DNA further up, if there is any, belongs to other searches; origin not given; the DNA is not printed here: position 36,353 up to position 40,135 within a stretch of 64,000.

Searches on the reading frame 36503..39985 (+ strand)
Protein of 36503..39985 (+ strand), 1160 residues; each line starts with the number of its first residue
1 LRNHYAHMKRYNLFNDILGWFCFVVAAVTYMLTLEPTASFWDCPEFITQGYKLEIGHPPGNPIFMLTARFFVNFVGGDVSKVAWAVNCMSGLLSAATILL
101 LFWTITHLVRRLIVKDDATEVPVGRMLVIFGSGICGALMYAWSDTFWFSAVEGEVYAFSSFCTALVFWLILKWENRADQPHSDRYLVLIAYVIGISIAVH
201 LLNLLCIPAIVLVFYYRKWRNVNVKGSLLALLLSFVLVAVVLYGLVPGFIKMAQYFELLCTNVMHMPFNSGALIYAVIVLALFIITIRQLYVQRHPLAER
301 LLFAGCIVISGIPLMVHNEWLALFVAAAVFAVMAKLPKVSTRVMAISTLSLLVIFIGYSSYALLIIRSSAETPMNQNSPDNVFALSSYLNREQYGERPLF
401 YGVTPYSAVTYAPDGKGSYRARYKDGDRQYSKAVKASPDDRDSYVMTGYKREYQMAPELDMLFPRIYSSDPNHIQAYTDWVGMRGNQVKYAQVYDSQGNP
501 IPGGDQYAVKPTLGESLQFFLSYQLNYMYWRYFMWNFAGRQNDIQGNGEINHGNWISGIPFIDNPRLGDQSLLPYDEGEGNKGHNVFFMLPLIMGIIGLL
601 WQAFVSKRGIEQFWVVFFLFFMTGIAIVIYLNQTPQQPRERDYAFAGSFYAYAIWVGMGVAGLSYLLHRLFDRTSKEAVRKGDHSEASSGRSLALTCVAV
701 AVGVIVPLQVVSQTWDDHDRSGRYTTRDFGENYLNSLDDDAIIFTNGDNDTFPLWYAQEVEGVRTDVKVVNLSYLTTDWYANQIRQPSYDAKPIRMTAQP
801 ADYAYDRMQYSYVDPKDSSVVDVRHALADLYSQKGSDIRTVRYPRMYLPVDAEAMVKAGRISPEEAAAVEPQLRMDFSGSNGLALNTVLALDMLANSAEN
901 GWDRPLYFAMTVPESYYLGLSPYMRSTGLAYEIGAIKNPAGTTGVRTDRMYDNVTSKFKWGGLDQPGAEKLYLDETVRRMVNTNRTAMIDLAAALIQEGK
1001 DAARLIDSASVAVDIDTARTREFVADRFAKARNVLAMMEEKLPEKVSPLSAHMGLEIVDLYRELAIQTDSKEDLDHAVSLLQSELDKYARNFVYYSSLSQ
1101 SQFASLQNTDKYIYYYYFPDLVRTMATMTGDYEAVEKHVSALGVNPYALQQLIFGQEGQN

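Call 49: search_protein_families(library=pfam, proteins=[window:36503-39985:+], max_evalue=0.001)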
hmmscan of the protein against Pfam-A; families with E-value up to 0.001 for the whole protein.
window:36503-39985:+ (1160 aa): 1 family
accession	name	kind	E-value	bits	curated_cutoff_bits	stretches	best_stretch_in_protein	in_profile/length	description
PF11028.14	TMEM260-like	-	1.2e-73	247.2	24.2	1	42-222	1-178/179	Protein O-mannosyl-transferase TMEM260-like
